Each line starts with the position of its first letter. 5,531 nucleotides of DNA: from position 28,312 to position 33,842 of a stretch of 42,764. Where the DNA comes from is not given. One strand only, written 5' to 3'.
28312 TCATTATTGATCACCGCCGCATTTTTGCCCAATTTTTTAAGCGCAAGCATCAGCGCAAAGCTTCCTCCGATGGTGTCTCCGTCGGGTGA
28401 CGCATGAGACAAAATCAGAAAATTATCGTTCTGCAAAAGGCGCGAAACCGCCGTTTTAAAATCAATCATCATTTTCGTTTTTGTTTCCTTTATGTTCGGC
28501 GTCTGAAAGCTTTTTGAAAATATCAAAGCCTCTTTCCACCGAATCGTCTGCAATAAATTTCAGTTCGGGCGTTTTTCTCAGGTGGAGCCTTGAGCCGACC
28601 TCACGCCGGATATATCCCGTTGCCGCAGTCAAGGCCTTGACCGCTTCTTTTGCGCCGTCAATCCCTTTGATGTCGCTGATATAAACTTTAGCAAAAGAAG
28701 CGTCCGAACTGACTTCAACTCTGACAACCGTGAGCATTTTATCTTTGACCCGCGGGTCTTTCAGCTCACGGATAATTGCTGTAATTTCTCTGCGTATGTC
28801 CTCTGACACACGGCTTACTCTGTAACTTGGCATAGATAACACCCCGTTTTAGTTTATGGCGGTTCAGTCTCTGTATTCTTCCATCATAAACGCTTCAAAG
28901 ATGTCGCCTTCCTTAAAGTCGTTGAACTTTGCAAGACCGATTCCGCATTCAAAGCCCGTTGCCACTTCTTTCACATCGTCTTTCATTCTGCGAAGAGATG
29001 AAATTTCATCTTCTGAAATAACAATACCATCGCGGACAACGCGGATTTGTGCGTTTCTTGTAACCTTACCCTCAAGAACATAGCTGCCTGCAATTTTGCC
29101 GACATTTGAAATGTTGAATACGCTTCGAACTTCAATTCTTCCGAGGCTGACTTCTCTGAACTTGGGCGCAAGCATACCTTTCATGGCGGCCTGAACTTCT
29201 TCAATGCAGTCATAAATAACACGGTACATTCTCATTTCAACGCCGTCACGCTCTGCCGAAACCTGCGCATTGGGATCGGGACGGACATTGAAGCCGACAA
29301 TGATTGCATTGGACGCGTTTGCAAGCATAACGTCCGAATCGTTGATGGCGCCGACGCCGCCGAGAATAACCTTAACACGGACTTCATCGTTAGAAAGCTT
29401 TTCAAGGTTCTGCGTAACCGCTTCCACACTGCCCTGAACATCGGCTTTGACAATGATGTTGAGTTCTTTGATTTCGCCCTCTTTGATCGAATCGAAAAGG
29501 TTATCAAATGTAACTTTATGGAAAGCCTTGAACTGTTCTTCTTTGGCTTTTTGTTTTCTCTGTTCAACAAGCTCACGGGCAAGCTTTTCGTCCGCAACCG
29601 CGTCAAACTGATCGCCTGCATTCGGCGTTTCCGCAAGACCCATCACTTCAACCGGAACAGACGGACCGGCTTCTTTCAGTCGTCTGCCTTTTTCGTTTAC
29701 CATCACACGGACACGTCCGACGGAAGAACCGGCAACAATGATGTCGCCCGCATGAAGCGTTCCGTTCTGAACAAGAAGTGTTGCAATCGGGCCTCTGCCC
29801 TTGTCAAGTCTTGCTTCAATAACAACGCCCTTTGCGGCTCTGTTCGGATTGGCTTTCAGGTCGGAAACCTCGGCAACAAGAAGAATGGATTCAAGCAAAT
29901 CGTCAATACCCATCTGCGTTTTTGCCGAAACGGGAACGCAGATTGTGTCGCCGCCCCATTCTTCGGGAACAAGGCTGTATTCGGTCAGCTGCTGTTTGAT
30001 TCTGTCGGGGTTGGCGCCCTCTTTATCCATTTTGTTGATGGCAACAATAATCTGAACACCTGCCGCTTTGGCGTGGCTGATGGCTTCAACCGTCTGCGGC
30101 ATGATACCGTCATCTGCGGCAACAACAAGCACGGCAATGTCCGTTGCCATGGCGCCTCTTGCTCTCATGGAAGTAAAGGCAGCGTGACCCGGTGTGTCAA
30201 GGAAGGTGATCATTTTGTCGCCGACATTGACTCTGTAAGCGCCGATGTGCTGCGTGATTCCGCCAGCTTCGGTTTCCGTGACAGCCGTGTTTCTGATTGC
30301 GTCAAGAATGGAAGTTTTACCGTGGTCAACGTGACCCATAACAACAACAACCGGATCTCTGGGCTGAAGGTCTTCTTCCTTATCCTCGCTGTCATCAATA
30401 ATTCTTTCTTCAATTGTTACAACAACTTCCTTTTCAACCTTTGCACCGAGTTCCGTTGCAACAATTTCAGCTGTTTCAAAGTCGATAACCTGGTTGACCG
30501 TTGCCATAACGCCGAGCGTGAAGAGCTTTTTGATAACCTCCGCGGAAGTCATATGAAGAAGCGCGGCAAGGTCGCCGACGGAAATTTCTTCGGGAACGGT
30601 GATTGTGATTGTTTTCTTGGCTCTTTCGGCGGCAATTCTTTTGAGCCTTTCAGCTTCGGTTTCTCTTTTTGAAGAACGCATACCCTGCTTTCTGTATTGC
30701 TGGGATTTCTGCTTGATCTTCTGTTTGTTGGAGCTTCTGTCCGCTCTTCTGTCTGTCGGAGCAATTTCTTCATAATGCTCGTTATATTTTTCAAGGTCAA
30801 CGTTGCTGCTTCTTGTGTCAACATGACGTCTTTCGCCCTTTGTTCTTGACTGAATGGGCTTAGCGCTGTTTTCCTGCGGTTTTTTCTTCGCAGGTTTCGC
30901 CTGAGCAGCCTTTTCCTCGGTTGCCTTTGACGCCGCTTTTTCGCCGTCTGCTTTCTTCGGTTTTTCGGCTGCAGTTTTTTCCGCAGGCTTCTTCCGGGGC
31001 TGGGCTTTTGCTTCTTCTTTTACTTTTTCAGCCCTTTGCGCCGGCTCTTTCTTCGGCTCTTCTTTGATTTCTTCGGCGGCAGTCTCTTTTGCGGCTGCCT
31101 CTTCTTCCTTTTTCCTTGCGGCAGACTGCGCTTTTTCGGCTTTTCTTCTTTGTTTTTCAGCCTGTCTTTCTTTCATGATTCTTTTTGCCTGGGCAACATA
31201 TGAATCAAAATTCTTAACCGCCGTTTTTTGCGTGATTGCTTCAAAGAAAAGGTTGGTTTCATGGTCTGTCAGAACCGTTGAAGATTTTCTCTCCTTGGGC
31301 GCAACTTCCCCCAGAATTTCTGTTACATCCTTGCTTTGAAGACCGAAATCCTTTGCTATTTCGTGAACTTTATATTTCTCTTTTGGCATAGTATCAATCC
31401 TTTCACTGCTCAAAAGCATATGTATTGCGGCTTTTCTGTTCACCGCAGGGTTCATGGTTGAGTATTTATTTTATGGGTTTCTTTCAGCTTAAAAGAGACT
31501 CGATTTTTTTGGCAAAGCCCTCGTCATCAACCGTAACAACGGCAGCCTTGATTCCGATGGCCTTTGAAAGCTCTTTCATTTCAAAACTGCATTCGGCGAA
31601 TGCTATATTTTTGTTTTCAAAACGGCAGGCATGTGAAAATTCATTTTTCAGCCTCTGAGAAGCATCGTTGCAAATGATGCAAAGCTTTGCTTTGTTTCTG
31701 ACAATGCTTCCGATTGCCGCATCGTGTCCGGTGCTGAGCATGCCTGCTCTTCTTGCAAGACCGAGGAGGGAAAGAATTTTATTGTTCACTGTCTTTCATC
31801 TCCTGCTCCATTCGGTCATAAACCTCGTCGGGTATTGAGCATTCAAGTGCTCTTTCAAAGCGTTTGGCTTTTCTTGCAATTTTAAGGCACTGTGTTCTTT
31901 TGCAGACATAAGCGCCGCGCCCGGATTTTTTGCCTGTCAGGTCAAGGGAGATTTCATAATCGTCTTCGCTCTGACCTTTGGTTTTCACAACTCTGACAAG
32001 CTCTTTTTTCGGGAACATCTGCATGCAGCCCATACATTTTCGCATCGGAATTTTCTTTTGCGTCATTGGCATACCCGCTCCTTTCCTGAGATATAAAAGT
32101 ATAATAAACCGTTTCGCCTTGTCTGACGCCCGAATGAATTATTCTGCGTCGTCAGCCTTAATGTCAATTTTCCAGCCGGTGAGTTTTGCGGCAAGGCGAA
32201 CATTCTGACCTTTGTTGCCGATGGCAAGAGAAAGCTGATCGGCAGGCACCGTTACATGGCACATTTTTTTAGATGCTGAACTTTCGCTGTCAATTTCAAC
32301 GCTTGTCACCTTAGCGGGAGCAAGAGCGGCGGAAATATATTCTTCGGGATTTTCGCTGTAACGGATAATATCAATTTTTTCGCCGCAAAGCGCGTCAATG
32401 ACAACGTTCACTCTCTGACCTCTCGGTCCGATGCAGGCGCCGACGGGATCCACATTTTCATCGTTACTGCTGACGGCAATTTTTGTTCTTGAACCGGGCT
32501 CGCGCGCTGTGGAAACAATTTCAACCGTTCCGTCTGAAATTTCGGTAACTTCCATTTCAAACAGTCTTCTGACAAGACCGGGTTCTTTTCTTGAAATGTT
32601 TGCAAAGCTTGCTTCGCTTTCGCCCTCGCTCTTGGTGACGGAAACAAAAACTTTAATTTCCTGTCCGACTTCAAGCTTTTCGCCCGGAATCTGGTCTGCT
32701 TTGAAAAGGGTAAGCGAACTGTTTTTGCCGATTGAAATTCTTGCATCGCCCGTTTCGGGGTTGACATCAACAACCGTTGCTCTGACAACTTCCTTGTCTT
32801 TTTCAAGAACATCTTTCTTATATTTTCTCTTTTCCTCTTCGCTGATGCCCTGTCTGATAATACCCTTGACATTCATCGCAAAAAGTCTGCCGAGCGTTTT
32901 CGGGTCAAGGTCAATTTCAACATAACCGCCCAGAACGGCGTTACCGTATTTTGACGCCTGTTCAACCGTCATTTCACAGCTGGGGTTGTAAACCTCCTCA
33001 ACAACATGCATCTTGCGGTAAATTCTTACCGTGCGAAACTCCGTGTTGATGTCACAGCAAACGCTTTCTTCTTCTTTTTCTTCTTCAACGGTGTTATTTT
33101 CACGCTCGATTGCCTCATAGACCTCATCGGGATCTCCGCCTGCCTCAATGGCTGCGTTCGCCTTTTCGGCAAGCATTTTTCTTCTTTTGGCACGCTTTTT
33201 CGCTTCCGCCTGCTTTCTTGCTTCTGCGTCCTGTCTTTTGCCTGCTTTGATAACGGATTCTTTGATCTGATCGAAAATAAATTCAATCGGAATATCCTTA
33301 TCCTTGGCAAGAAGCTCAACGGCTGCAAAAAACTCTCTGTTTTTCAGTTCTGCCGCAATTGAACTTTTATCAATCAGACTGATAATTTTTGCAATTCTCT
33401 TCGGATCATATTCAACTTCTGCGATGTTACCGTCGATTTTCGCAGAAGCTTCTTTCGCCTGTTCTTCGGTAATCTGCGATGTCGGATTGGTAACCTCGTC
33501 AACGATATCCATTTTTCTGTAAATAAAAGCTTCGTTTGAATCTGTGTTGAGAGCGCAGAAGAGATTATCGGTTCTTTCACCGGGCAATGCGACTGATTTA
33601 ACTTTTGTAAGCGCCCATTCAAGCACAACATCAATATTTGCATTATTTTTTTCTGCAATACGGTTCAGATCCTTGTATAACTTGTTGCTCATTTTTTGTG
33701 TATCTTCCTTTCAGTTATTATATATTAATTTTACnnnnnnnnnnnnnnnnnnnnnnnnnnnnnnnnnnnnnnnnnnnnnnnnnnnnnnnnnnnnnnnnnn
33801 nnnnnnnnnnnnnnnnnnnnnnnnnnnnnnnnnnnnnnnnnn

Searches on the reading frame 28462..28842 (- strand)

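Call 53: search_protein_families(library=pfam, proteins=[window:28462-28842:-], max_evalue=0.00001)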
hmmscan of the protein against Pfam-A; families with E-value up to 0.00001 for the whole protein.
window:28462-28842:- (126 aa): 1 family
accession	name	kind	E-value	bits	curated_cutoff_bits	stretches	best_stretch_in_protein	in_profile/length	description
PF02033.23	RBFA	-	2.2e-31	108.7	34.7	1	8-110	1-103/105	Ribosome-binding factor A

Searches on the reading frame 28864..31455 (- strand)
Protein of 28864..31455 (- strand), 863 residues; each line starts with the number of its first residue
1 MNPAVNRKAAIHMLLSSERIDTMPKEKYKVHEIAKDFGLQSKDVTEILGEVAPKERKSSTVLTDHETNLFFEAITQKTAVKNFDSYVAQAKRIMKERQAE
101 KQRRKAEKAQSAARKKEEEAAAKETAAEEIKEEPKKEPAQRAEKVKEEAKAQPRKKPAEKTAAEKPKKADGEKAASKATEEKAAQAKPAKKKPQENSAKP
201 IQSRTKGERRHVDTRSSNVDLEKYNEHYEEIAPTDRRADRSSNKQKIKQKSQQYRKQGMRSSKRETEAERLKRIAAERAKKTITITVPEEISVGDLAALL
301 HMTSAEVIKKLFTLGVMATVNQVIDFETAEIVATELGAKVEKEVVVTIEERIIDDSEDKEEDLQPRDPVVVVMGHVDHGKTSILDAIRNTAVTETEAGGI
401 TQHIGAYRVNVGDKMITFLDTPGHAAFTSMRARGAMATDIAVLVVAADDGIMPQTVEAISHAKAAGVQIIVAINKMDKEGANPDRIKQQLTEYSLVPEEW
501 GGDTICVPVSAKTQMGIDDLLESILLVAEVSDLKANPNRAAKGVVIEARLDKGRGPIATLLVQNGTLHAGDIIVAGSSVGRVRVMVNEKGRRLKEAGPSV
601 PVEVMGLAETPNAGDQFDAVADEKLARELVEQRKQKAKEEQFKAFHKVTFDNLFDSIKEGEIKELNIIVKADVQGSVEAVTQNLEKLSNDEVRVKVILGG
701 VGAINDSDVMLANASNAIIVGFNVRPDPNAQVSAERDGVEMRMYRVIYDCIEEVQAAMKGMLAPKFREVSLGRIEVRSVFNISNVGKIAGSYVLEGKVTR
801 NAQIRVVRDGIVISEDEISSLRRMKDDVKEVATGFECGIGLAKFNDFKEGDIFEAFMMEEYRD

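Call 53: search_protein_families(library=pfam, proteins=[window:28864-31455:-], max_evalue=0.00001)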
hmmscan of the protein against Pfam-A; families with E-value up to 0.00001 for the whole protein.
window:28864-31455:- (863 aa): 6 families
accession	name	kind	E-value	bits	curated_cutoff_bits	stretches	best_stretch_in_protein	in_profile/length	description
PF11987.13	IF-2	-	8.2e-45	151.9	27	1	640-755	2-117/117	Translation-initiation factor 2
PF00009.33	GTP_EFTU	-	7.4e-35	120.7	26.5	1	370-525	6-183/188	Elongation factor Tu GTP binding domain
PF22042.2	EF-G_D2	-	1.6e-31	108.7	27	1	541-618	2-82/84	Elongation factor G domain 2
PF04760.21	IF2_N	-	5.3e-19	68.2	25.3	1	288-338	1-52/53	Translation initiation factor IF-2, N-terminal region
PF01926.29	MMR_HSR1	-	4.1e-10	40.2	21.9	1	370-475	2-113/113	50S ribosome-binding GTPase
PF03144.31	GTP_EFTU_D2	-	2.1e-07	31.7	30.3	0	786-853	1-72/73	Elongation factor Tu domain 2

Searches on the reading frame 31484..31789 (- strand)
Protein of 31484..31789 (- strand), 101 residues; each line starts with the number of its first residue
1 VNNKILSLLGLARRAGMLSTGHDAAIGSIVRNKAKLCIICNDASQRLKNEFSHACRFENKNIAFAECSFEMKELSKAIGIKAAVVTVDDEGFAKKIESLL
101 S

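Call 53: search_protein_families(library=pfam, proteins=[window:31484-31789:-], max_evalue=0.00001)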
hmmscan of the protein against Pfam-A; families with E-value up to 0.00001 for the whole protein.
window:31484-31789:- (101 aa): 1 family
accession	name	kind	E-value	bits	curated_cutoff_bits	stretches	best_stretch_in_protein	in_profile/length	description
PF01248.31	Ribosomal_L7Ae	-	3.5e-10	39.9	22.1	1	4-95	2-93/95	Ribosomal protein L7Ae/L30e/S12e/Gadd45 family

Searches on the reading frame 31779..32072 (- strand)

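Call 53: search_protein_families(library=pfam, proteins=[window:31779-32072:-], max_evalue=0.00001)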
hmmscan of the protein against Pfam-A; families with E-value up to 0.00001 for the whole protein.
window:31779-32072:- (97 aa): 1 family
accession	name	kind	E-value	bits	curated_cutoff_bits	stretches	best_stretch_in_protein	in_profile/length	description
PF04296.18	YlxR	-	9.2e-30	102.8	26.9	1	11-90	1-75/75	Protein of unknown function (DUF448)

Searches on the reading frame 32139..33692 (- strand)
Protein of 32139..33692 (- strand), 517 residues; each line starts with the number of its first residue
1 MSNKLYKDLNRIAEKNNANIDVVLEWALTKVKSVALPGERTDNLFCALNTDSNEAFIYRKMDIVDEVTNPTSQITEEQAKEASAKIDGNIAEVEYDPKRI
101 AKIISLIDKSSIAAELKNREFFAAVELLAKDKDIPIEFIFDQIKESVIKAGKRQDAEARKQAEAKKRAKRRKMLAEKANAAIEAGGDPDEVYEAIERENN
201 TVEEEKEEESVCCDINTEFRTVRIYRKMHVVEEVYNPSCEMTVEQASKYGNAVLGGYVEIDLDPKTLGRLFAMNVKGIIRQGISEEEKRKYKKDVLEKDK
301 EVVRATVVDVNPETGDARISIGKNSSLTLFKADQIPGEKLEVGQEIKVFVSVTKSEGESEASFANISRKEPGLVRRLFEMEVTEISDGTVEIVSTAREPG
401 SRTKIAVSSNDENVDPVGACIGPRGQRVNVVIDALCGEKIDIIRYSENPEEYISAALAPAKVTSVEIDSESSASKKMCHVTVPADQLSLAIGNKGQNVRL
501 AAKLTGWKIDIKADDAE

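Call 53: search_protein_families(library=pfam, proteins=[window:32139-33692:-], max_evalue=0.00001)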
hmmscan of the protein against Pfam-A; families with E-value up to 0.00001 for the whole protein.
window:32139-33692:- (517 aa): 2 families
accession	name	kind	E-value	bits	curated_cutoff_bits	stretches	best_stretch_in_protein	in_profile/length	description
PF13184.12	KH_5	-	3.2e-27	94.9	27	1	399-467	1-69/69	NusA-like KH domain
PF08529.16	NusA_N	-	7e-24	84.8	23.8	1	120-288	1-118/119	NusA N-terminal domain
